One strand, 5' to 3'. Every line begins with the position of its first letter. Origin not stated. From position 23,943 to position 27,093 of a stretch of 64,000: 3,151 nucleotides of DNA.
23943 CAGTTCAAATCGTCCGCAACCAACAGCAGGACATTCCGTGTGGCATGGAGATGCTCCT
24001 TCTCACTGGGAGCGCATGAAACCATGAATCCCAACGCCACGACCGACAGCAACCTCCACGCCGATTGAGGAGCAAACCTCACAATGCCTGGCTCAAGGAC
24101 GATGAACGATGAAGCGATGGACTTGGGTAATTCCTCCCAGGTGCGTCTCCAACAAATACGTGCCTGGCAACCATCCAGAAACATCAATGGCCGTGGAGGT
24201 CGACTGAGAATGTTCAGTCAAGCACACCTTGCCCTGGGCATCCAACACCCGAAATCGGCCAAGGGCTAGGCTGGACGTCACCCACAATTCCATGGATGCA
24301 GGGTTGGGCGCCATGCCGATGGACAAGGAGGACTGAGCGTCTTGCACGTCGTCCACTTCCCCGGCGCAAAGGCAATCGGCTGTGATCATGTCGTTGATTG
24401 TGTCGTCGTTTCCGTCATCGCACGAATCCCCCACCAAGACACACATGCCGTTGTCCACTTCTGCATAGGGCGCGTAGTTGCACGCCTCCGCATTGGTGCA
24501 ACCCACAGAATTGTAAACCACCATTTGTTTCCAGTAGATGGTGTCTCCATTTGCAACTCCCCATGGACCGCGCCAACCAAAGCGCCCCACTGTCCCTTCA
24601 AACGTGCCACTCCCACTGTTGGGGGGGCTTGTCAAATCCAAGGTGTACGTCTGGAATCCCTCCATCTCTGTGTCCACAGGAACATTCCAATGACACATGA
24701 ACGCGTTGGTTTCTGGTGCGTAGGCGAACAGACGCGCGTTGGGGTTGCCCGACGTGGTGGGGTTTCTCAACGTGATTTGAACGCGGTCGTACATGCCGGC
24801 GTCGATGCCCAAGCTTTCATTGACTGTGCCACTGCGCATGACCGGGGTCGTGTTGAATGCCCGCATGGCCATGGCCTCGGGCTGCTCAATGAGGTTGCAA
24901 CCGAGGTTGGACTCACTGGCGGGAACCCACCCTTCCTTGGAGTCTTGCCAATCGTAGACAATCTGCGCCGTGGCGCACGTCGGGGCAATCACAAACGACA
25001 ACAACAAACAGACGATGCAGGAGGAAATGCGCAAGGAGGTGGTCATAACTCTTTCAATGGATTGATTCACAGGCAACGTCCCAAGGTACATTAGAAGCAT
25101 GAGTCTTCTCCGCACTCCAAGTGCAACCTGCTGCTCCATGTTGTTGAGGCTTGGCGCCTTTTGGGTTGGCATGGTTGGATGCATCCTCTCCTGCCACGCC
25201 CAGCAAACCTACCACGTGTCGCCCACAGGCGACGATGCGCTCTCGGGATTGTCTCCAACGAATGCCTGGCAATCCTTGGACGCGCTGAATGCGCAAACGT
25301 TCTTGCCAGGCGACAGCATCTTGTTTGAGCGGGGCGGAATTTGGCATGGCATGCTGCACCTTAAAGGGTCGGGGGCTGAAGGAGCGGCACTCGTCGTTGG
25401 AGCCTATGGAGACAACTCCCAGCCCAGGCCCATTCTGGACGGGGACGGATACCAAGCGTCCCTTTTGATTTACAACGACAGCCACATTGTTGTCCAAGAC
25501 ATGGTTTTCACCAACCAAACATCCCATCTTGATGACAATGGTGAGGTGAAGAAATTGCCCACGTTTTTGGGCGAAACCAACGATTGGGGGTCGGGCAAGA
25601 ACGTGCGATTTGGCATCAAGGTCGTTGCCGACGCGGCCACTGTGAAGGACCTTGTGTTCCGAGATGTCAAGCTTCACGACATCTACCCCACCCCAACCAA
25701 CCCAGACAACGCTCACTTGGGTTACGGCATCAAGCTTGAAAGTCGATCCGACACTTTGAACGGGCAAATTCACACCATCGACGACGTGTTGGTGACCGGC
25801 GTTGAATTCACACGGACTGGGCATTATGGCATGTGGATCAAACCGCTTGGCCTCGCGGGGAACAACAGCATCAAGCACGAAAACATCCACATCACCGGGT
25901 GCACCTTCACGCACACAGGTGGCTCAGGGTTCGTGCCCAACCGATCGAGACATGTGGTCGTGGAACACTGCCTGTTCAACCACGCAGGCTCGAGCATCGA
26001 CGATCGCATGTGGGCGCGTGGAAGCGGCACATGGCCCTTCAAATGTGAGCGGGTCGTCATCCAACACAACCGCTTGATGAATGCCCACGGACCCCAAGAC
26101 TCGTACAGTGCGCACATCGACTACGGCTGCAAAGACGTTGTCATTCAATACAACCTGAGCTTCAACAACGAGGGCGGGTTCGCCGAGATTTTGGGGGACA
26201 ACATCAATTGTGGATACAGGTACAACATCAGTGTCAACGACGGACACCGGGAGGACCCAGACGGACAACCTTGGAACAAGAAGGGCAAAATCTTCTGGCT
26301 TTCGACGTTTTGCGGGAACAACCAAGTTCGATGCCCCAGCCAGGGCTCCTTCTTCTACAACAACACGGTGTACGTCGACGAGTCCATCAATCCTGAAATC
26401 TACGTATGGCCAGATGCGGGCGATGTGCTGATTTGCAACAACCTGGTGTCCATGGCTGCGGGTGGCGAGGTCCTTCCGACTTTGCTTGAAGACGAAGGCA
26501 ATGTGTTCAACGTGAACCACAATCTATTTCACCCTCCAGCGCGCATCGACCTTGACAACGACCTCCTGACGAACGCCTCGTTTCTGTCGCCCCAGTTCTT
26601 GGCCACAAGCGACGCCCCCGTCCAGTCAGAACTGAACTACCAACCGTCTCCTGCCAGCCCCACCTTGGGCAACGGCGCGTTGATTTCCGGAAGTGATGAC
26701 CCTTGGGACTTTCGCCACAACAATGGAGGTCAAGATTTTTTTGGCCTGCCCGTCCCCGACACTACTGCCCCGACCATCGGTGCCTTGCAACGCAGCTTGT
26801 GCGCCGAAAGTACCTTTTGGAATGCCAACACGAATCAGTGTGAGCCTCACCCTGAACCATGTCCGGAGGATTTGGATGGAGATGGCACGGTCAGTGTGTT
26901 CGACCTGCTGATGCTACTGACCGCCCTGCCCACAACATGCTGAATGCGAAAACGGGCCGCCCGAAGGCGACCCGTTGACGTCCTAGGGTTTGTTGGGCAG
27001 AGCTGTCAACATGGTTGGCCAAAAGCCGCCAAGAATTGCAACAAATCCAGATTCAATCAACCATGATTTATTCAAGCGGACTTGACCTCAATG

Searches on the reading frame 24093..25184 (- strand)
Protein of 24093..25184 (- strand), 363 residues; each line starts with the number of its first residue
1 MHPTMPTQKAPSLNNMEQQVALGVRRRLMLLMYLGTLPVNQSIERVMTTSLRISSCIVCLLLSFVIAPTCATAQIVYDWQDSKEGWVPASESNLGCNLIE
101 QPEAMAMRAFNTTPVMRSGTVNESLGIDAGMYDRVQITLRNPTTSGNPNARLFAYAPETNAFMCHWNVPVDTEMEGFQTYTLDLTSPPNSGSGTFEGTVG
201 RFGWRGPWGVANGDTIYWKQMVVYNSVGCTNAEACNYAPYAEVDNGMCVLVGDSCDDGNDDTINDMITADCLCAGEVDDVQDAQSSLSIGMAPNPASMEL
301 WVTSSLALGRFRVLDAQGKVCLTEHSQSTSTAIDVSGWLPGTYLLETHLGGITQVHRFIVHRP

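Call 37: search_protein_families(library=pfam, proteins=[window:24093-25184:-], max_evalue=0.01)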
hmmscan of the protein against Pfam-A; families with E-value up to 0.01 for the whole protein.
window:24093-25184:- (363 aa): 1 family
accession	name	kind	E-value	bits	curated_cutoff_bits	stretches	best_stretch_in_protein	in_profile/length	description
PF18962.6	Por_Secre_tail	-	4.5e-06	27.3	27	1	293-360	3-75/75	Secretion system C-terminal sorting domain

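Call 45: search_protein_families(library=ncbifam, proteins=[window:24093-25184:-], max_evalue=1)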
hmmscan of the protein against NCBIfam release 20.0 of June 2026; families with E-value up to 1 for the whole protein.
window:24093-25184:- (363 aa): 2 families
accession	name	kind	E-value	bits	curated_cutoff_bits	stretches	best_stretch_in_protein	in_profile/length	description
TIGR04183.1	Por_Secre_tail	domain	2.4e-07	30.6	23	1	292-360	2-71/72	T9SS type A sorting domain-containing protein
NF038113.1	T9SSA_dep_M36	equivalog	0.00071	17.8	885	1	260-360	770-868/869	T9SS-dependent M36 family metallopeptidase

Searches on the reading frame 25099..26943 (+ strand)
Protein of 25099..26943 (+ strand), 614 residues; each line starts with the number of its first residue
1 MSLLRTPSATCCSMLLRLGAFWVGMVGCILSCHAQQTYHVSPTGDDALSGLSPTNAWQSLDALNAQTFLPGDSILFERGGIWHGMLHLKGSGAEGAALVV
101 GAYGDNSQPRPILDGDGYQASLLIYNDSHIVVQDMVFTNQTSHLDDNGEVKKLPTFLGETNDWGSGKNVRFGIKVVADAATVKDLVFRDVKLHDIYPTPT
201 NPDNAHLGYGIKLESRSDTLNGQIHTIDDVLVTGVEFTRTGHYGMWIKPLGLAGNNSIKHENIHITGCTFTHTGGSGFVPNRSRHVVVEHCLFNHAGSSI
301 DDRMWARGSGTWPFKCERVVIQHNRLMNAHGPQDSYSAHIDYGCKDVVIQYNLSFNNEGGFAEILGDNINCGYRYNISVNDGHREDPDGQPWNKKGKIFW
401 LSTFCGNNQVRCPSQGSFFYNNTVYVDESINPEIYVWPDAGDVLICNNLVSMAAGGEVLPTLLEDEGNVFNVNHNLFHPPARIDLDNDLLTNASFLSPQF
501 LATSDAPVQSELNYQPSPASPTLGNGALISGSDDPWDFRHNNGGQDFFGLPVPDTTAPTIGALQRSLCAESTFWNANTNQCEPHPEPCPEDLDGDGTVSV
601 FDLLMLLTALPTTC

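Call 13: search_protein_families(library=pfam, proteins=[window:25099-26943:+], max_evalue=1)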
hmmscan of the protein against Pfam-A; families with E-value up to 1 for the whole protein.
window:25099-26943:+ (614 aa): 1 family
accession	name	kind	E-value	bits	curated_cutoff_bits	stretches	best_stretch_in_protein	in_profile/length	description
PF13229.12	Beta_helix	-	1.3e-06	28.6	25.9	1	191-366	17-146/158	Right handed beta helix region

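Call 14: search_protein_families(library=ncbifam, proteins=[window:25099-26943:+], max_evalue=1)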
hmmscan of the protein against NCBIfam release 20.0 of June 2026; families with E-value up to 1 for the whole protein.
window:25099-26943:+ (614 aa): 1 family
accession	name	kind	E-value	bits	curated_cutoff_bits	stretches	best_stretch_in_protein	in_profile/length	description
NF047897.1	LctobiosidLnbX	equivalog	2.3e-15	55.6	2500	2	35-121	43-134/1498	lacto-N-biosidase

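Call 19: find_encoding_contigs(protein=window:25099-26943:+, flank=10000, max_places=2)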
Protein window:25099-26943:+ (614 aa): no gene with exactly this product is on record in the collection.

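Call 58: find_homologous_proteins(query=window:25099-26943:+, max_evalue=1e-10)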
Query window:25099-26943:+ (614 aa): 599 proteins with E <= 1e-10 among 8000 candidates; the best 120 are listed.
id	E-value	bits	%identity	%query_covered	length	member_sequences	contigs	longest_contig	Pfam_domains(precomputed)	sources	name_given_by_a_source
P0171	0.0e+0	1328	92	98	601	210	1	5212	PF13229.13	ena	-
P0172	0.0e+0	1257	87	98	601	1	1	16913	PF13229.13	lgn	-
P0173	0.0e+0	1251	87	98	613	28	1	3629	PF13229.13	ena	-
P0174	8.8e-273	925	67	92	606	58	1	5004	-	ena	-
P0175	3.9e-272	923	67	95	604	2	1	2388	PF13229.13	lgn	-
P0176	1.6e-270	917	66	93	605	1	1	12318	-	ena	-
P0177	2.9e-270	916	66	95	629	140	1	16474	PF13229.13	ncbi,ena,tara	tara:strand:- start:1238 stop:3127 length:1890 start_codon:yes stop_codon:yes gene_type:complete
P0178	5.8e-270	915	66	93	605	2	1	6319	-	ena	-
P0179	1.2e-269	914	66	95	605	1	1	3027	-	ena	-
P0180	2.4e-269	913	66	92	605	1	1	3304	-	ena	-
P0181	4.7e-269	912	66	95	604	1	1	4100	PF13229.13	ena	-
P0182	7.1e-269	912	66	95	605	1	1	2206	-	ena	-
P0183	7.7e-269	912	66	95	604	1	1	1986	PF13229.13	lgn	-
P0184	9.3e-269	911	65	93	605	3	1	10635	-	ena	-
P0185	7.0e-268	909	65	95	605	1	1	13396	-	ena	-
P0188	1.1e-267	908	66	95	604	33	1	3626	PF13229.13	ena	-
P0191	2.7e-264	897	64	96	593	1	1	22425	PF13229.13,PF22842.4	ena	-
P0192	2.9e-264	897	64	96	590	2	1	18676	PF13229.13,PF22842.4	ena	-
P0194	3.4e-260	883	63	95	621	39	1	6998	PF13229.13,PF22842.4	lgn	-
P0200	1.1e-230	786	67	77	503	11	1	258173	PF13229.13,PF22842.4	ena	-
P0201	1.2e-227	776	58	95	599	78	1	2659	PF13229.13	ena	-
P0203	4.6e-205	701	71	65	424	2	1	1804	PF13229.13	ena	-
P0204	6.6e-204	697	50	79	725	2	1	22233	PF13229.13,PF22842.4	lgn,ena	-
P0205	5.7e-201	687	55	88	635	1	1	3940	PF13229.13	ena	-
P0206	8.2e-201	687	55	88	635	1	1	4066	PF13229.13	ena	-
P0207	1.4e-200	686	56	64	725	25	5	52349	PF13229.13,PF22842.4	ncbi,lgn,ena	-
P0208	1.7e-200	686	56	64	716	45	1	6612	PF13229.13,PF22842.4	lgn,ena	-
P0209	4.6e-200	684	55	88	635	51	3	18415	PF13229.13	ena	-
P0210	1.6e-199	683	55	62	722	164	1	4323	PF13229.13,PF22842.4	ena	-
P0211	1.6e-199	683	55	88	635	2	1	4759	PF13229.13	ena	-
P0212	8.6e-199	680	55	66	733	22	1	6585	PF13229.13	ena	-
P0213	1.7e-198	679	54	91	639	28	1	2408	-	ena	-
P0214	2.1e-198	679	54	66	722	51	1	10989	PF13229.13,PF22842.4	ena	-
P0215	5.0e-197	674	56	86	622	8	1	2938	PF13229.13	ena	-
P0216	1.0e-195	670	52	98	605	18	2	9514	PF13229.13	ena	-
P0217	7.9e-194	664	52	91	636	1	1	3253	PF13229.13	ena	-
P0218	1.1e-193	663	52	91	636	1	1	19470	PF13229.13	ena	-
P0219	1.7e-193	663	51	93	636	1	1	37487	PF13229.13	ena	-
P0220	3.0e-193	662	52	91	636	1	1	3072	PF13229.13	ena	-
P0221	4.8e-193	661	53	92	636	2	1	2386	PF13229.13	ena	-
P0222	5.2e-193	661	55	89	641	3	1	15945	PF13229.13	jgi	jgi:hypothetical protein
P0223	5.6e-193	661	52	92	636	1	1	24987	PF13229.13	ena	-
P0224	6.4e-193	661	52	92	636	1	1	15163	PF13229.13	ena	-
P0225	6.4e-193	661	51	93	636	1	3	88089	PF13229.13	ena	-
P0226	6.7e-193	661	52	92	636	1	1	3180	PF13229.13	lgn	-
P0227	6.8e-193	661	51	92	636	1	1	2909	PF13229.13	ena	-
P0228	7.7e-193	661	52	91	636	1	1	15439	PF13229.13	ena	-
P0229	7.8e-193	661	52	91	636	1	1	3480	PF13229.13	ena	-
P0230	8.9e-193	660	52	91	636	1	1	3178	PF13229.13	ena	-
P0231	8.9e-193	660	52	92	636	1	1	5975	PF13229.13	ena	-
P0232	1.2e-192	660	51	92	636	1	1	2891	PF13229.13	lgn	-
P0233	1.6e-192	660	53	90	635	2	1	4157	PF13229.13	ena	-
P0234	2.0e-192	659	52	91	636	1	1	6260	PF13229.13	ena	-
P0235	2.3e-192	659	52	92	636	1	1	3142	PF13229.13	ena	-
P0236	2.9e-192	659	52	91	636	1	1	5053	PF13229.13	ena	-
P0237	4.4e-192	658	52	91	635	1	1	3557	PF13229.13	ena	-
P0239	7.3e-192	657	53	88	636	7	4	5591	PF13229.13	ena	-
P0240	1.5e-190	653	57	70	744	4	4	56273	PF13229.13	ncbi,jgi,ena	-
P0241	2.5e-190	652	52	64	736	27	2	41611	PF13229.13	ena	-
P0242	2.6e-190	652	52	92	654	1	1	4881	PF13229.13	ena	-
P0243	3.1e-190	652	50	98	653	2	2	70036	PF13229.13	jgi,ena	-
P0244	6.6e-190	651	52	92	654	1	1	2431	PF13229.13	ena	-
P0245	7.4e-190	651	50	92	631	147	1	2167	PF13229.13,PF18962.8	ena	-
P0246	1.7e-189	650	58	68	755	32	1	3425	PF13229.13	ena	-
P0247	2.0e-189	649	52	88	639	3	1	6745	PF13229.13,PF18962.8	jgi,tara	tara:strand:+ start:4551 stop:6470 length:1920 start_codon:yes stop_codon:yes gene_type:complete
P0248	2.2e-189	649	52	92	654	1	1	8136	PF13229.13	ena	-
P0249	2.2e-189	649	52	92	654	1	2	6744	PF13229.13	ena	-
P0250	2.6e-189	649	52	92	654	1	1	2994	PF13229.13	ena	-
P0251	3.0e-189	649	52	92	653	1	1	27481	PF13229.13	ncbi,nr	ncbi:MAG: right-handed parallel beta-helix repeat-containing protein [Bacteroidota bacterium]|nr:rig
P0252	3.0e-189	649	52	92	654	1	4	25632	PF13229.13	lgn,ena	-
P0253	3.4e-189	649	52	92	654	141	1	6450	PF13229.13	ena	-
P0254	4.5e-189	648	52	92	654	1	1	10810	PF13229.13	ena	-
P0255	4.5e-189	648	52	92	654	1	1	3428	PF13229.13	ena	-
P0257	1.3e-188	647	56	71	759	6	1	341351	PF13229.13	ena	-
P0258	1.4e-188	647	52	91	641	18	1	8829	PF13229.13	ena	-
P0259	2.1e-188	646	52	92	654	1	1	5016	PF13229.13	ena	-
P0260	4.0e-188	645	56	68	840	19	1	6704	PF13229.13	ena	-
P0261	5.9e-188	644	56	70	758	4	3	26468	PF13229.13,PF18962.8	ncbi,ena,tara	tara:strand:+ start:2241 stop:4517 length:2277 start_codon:yes stop_codon:yes gene_type:complete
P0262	7.3e-188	644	54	86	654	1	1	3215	PF13229.13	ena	-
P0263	7.6e-188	644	57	68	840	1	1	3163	PF13229.13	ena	-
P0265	9.5e-188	644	53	87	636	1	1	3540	PF13229.13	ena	-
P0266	1.1e-187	644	57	68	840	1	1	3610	PF13229.13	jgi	-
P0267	1.7e-187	643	59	67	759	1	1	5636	PF13229.13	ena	-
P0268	1.7e-187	643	59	67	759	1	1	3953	PF13229.13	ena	-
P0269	1.8e-187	643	59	67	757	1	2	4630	PF13229.13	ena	-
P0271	5.9e-187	641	55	71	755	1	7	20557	PF13229.13,PF18962.8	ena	-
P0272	6.3e-187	641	58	67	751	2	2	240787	PF13229.13,PF18962.8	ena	-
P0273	7.1e-187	641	55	71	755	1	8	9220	PF13229.13,PF18962.8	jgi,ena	-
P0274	7.7e-187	641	55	71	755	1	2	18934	PF13229.13,PF18962.8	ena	-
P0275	9.7e-187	640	52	87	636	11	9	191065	PF13229.13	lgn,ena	-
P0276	1.5e-186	640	57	69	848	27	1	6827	PF13229.13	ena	-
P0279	2.2e-186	639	56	68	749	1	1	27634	PF13229.13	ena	-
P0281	2.2e-186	639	56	68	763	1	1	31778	PF13229.13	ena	-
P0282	2.3e-186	639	56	68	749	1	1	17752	PF13229.13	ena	-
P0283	2.6e-186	639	58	68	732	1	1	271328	PF13229.13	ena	-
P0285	2.8e-186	639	57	68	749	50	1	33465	PF13229.13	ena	-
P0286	3.0e-186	639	58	68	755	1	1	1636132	PF13229.13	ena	-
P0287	3.1e-186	639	56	68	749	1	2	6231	PF13229.13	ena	-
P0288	3.2e-186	639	57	68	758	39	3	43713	PF13229.13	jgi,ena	-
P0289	3.2e-186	639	56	68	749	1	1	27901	PF13229.13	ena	-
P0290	4.5e-186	638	57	68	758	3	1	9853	PF13229.13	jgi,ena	-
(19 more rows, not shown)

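Call 78: search_protein_families(library=ncbifam, proteins=[P0205, P0213, P0217, P0242, P0240, P0246, P0267, P0279, P0286, P0275], max_evalue=0.001)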
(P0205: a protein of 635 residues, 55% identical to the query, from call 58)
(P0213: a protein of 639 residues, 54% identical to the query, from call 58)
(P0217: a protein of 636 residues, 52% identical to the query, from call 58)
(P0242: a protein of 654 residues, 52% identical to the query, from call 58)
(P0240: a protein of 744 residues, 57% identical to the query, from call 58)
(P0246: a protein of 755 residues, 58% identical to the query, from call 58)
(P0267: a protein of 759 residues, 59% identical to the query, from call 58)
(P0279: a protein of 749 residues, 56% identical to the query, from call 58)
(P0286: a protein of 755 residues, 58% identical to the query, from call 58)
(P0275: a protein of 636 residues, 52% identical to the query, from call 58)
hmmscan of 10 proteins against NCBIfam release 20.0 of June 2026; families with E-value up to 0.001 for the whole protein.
P0205 (635 aa): 1 family
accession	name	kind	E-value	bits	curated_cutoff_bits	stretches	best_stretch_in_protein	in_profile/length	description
NF047897.1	LctobiosidLnbX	equivalog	1e-15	56.7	2500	2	22-104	43-131/1498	lacto-N-biosidase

P0213 (639 aa): 2 families
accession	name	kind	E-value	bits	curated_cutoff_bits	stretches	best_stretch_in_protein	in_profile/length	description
NF047897.1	LctobiosidLnbX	equivalog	4.9e-14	51.2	2500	2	29-111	44-133/1498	lacto-N-biosidase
TIGR04183.1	Por_Secre_tail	domain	8.5e-06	25.7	23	1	572-638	2-71/72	T9SS type A sorting domain-containing protein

P0217 (636 aa): 2 families
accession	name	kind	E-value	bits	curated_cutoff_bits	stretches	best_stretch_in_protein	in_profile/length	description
NF047897.1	LctobiosidLnbX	equivalog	2.1e-17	62.3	2500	2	22-104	42-130/1498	lacto-N-biosidase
TIGR04183.1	Por_Secre_tail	domain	1.3e-06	28.3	23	1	569-635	2-71/72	T9SS type A sorting domain-containing protein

P0242 (654 aa): 1 family
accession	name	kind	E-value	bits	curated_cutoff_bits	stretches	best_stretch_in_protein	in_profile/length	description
NF047897.1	LctobiosidLnbX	equivalog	5.8e-16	57.6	2500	2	40-123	42-131/1498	lacto-N-biosidase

P0240 (744 aa): 2 families
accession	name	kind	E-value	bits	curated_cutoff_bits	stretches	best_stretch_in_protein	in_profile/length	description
NF047897.1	LctobiosidLnbX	equivalog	1e-13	50.1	2500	2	19-100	44-132/1498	lacto-N-biosidase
TIGR04183.1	Por_Secre_tail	domain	0.00017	21.5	23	1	681-743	6-71/72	T9SS type A sorting domain-containing protein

P0246 (755 aa): 2 families
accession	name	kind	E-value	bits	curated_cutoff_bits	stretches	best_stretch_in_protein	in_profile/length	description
NF047897.1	LctobiosidLnbX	equivalog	1e-14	53.4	2500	2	29-113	44-134/1498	lacto-N-biosidase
TIGR04183.1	Por_Secre_tail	domain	7.2e-05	22.7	23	1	687-754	1-71/72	T9SS type A sorting domain-containing protein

P0267 (759 aa): 2 families
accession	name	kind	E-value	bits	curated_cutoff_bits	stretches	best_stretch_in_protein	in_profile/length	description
NF047897.1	LctobiosidLnbX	equivalog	4.6e-16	57.9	2500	2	30-115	43-134/1498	lacto-N-biosidase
TIGR04183.1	Por_Secre_tail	domain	1.8e-05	24.6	23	1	691-758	1-71/72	T9SS type A sorting domain-containing protein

P0279 (749 aa): 1 family
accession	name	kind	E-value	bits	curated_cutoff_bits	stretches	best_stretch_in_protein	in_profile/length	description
NF047897.1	LctobiosidLnbX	equivalog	7.6e-16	57.2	2500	2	21-107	42-134/1498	lacto-N-biosidase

P0286 (755 aa): 2 families
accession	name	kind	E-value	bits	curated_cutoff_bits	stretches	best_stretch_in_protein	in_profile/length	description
NF047897.1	LctobiosidLnbX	equivalog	2.6e-13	48.8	2500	2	27-112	43-134/1498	lacto-N-biosidase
TIGR04183.1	Por_Secre_tail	domain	7.5e-05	22.6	23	1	694-754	8-71/72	T9SS type A sorting domain-containing protein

P0275 (636 aa): 2 families
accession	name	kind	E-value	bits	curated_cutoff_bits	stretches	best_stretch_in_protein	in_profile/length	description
NF047897.1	LctobiosidLnbX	equivalog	1.5e-13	49.6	2500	2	292-553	391-640/1498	lacto-N-biosidase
TIGR04183.1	Por_Secre_tail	domain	4.9e-06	26.4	23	1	569-635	2-71/72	T9SS type A sorting domain-containing protein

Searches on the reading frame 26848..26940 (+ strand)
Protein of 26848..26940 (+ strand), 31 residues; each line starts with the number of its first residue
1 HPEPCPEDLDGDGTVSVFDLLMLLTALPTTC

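Call 23: search_protein_families(library=pfam, proteins=[window:26848-26940:+], max_evalue=10)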
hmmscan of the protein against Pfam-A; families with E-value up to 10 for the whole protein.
seq(31 aa): 4 families
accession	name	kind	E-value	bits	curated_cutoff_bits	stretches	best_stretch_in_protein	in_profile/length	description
PF00404.24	Dockerin_1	-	0.0068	17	22.9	1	7-23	2-18/57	Dockerin type I domain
PF00036.39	EF-hand_1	-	0.017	15.1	25.4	1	8-27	10-29/29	EF hand domain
PF13405.12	EF-hand_6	-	0.028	14.6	25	1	8-27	10-29/30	EF-hand domain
PF13202.12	EF-hand_5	-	0.045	13.7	25.9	1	8-22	9-23/25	EF hand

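Call 24: search_protein_families(library=ncbifam, proteins=[window:26848-26940:+], max_evalue=10)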
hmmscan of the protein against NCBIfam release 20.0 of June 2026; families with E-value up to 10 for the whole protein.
seq(31 aa): 0 families
